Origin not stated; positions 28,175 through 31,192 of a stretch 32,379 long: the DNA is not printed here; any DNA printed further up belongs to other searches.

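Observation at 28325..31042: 905-aa protein with two zincin-like metallopeptidase modules; candidate injected 'polyvalent' effector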

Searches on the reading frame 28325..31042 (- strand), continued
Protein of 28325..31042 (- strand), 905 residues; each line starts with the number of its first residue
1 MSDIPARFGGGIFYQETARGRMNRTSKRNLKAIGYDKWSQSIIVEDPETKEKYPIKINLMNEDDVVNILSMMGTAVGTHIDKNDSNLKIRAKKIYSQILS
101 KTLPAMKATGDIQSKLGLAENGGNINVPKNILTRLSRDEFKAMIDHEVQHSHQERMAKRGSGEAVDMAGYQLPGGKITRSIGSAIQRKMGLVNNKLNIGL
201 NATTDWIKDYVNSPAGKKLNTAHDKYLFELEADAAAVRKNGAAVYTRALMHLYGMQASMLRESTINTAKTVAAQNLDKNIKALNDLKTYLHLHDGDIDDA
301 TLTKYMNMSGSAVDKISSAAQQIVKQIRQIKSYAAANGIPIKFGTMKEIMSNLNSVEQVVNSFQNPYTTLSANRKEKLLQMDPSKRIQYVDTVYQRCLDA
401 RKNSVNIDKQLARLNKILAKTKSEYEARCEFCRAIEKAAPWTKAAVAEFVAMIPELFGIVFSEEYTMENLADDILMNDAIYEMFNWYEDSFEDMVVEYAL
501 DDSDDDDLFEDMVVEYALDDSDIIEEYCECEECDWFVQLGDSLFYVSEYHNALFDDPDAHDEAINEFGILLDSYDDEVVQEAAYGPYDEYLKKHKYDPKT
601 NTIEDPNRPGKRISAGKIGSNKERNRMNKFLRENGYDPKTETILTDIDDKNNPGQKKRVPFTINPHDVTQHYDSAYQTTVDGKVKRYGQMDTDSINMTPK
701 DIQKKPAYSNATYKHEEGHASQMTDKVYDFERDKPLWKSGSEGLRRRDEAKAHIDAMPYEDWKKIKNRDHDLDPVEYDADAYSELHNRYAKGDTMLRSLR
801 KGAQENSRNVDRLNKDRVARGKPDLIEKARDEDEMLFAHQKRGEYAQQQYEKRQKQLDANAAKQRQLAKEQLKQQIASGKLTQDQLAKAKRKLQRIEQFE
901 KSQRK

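Call 55: search_protein_families(library=phrogs, proteins=[L003:739-1164:+, L003:1161-1922:+, L003:2229-2735:+, L003:2710-3858:+, L003:3864-4265:+, L003:4267-5139:+, L003:5644-6486:+, L003:6473-7075:+, L003:7229-8575:+, L003:8625-9644:-], max_evalue=0.01)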
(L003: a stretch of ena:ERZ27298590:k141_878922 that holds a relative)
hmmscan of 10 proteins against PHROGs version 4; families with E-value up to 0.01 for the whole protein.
L003:739-1164:+ (141 aa): 0 families

L003:1161-1922:+ (253 aa): 0 families

L003:2229-2735:+ (168 aa): 0 families

L003:2710-3858:+ (382 aa): 0 families

L003:3864-4265:+ (133 aa): 0 families

L003:4267-5139:+ (290 aa): 0 families

L003:5644-6486:+ (280 aa): 1 family
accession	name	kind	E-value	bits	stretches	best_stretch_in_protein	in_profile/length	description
phrog_3810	-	other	0.0068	17.4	0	122-176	1-54/155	acetyltransferase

L003:6473-7075:+ (200 aa): 0 families

L003:7229-8575:+ (448 aa): 3 families
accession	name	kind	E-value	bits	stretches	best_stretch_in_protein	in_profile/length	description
phrog_97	-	other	9.9e-25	88.7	1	1-300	1-252/506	UvsX-like recombinase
phrog_8337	-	DNA, RNA and nucleotide metabolism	8.3e-05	23.1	1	75-298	65-238/273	DNA repair protein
phrog_239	-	DNA, RNA and nucleotide metabolism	0.0072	16.3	0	68-118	349-398/801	DNA primase/helicase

L003:8625-9644:- (339 aa): 1 family
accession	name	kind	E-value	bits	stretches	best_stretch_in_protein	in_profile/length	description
phrog_36328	-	unknown function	0.00026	21.7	1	74-180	34-139/173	-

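Call 59: list_cluster_members(proteins=[P0003, P0007, P0010, P0016, P0020, P0055, P0057, P0018, P0024, P0002])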
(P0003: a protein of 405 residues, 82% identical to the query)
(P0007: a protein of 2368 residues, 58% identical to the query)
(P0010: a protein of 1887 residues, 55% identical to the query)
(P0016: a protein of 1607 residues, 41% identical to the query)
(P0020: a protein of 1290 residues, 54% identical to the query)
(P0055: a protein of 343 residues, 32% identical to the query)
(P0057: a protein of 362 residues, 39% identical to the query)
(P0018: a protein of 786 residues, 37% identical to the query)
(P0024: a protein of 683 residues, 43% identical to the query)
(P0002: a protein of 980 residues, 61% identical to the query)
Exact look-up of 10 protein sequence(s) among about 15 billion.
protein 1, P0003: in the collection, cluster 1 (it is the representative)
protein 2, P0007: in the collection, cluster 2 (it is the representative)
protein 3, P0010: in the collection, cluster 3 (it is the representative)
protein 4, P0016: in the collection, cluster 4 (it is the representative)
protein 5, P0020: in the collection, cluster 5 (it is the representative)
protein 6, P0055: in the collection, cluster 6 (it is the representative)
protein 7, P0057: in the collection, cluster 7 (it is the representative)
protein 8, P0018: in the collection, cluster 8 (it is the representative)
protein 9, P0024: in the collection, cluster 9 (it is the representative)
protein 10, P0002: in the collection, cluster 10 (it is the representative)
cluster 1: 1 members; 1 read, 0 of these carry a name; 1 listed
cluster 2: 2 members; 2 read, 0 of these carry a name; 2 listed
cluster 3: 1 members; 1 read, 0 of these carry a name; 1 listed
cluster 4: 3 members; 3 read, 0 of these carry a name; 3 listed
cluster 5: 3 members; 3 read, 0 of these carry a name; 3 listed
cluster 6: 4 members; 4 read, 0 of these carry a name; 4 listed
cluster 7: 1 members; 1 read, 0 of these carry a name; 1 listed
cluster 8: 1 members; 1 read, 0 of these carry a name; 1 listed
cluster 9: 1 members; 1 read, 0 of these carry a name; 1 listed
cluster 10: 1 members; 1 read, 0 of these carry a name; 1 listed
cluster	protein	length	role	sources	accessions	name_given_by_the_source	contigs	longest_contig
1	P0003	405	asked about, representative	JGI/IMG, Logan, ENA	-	-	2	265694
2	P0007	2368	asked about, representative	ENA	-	-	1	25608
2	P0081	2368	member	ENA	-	-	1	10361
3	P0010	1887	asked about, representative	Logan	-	-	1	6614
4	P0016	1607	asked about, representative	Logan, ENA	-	-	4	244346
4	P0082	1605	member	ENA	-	-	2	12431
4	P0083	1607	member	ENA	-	-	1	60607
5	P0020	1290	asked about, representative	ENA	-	-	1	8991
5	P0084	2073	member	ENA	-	-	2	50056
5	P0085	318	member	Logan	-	-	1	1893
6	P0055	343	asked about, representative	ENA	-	-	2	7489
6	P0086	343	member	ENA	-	-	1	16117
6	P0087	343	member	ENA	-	-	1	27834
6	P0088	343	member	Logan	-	-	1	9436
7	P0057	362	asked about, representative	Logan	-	-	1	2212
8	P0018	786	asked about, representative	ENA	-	-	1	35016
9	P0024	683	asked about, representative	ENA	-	-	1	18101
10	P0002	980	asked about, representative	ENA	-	-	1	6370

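Call 60: find_encoding_contigs(protein=P0003, flank=10000, max_places=2)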
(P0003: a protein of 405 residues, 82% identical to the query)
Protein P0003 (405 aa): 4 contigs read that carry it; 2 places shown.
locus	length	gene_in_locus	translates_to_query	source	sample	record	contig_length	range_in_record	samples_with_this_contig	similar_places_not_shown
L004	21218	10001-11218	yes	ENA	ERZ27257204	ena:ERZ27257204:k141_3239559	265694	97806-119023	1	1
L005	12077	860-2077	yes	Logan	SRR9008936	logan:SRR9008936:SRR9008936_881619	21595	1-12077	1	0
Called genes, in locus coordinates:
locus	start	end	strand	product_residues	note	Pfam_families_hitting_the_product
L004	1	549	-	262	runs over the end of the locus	-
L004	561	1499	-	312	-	-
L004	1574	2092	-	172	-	-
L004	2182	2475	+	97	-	-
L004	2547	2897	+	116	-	-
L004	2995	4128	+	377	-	-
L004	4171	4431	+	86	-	-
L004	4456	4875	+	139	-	-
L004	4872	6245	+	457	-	-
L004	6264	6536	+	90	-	-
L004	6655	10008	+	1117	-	PF00583:Acetyltransf_1, PF13508:Acetyltransf_7 (weak), PF22481:DUF6985 (faint)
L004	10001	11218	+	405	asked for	-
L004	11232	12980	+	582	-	-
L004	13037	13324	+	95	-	-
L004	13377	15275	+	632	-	PF03120:OB_DNA_ligase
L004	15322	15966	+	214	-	-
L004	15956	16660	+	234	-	-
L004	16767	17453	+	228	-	PF00149:Metallophos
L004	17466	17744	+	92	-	PF12116:SpoIIID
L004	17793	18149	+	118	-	-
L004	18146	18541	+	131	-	-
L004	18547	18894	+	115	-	-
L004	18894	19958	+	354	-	PF00149:Metallophos (weak)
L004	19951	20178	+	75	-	-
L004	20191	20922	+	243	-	PF08719:NADAR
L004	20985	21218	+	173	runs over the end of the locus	-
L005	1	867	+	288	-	?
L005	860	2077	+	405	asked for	-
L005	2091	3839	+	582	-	-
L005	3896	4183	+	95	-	-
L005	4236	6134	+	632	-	PF03120:OB_DNA_ligase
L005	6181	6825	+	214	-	-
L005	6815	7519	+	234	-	-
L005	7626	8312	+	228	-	PF00149:Metallophos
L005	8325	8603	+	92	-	PF12116:SpoIIID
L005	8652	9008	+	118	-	-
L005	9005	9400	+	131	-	-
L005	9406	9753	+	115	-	-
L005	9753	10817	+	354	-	PF00149:Metallophos (weak)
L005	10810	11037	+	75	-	-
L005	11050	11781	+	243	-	PF08719:NADAR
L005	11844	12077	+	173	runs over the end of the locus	-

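Call 61: find_encoding_contigs(protein=P0016, flank=10000, max_places=2)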
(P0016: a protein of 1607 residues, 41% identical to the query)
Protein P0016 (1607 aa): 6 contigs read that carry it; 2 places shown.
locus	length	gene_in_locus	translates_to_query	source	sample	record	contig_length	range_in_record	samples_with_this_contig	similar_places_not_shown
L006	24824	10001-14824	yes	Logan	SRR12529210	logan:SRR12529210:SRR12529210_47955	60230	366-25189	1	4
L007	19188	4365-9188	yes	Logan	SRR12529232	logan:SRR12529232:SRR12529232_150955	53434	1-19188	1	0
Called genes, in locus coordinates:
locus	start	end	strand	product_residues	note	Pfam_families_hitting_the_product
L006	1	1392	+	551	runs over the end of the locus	-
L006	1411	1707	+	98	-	-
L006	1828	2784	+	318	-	-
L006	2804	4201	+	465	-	-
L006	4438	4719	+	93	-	-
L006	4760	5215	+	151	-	-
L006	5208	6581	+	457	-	-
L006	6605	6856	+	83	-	-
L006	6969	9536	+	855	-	-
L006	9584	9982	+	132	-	-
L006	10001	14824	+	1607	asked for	PF00583:Acetyltransf_1, PF13673:Acetyltransf_10 (weak), PF13508:Acetyltransf_7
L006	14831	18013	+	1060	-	-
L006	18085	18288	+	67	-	-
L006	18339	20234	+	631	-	PF00533:BRCT (faint), PF03120:OB_DNA_ligase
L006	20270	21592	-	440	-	-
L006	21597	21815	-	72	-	-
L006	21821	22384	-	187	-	PF02511:Thy1 (weak)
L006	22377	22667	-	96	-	-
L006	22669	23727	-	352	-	-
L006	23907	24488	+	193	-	-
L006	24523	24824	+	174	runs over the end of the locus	-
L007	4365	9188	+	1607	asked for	PF00583:Acetyltransf_1, PF13673:Acetyltransf_10 (weak), PF13508:Acetyltransf_7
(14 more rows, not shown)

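Call 73: search_protein_families(library=pfam, proteins=[L001:7153-10008:+, L004:6655-10008:+, L006:14831-18013:+, L006:6969-9536:+], max_evalue=0.1)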
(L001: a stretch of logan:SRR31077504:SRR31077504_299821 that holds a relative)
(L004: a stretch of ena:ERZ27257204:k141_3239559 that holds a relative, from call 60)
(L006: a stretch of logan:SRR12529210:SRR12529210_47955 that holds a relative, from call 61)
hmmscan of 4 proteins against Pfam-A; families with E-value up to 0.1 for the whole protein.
L001:7153-10008:+ (951 aa): 7 families
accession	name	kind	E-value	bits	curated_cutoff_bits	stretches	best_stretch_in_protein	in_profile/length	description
PF00583.31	Acetyltransf_1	-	1.2e-14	55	20.7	1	373-464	18-116/116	Acetyltransferase (GNAT) family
PF13508.13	Acetyltransf_7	-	9.4e-08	32.8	27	1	388-465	3-83/84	Acetyltransferase (GNAT) domain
PF08445.16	FR47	-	1e-05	25.9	22.1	1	394-472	7-85/86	FR47-like protein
PF13673.13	Acetyltransf_10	-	3.4e-05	24.3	23.6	1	377-465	20-108/128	Acetyltransferase (GNAT) domain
PF15644.12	Gln_amidase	-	6.5e-05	24.4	24.1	1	183-280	1-113/114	Papain fold toxin 1, glutamine deamidase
PF20223.3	DUF6582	-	0.00021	22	27.3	1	11-64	22-79/83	Family of unknown function (DUF6582)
PF04473.18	DUF553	-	0.012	15.5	20.5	0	243-282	79-118/140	Transglutaminase-like domain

L004:6655-10008:+ (1117 aa): 7 families
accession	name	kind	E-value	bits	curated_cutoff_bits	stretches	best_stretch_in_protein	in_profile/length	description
PF00583.31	Acetyltransf_1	-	7.6e-13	49.2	20.7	1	380-471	18-116/116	Acetyltransferase (GNAT) family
PF13508.13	Acetyltransf_7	-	2.6e-07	31.4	27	1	394-472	2-83/84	Acetyltransferase (GNAT) domain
PF15644.12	Gln_amidase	-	2.7e-07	32.1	24.1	1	186-286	1-112/114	Papain fold toxin 1, glutamine deamidase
PF22481.1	DUF6985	-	1.8e-05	25.7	24.5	1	563-706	3-143/148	Domain of unknown function (DUF6985)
PF08445.16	FR47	-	7e-05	23.2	22.1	1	413-479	15-85/86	FR47-like protein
PF13673.13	Acetyltransf_10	-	8.6e-05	23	23.6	1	384-472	20-108/128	Acetyltransferase (GNAT) domain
PF04473.18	DUF553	-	0.00097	19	20.5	0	250-289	79-118/140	Transglutaminase-like domain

L006:14831-18013:+ (1060 aa): 2 families
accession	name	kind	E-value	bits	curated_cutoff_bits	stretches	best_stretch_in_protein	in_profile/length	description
PF16591.11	HBM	-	0.03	14.2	29.8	0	887-935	63-111/254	Helical bimodular sensor domain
PF18885.6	DUF5648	-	0.053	14.2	25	0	943-983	26-64/134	Domain of unknown function (DUF5648)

L006:6969-9536:+ (855 aa): 2 families
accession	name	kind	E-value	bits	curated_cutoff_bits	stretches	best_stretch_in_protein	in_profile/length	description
PF20223.3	DUF6582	-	0.0022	18.7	27.3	1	9-65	17-79/83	Family of unknown function (DUF6582)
PF17078.10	SHE3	-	0.061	13.5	30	0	381-430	76-125/228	SWI5-dependent HO expression protein 3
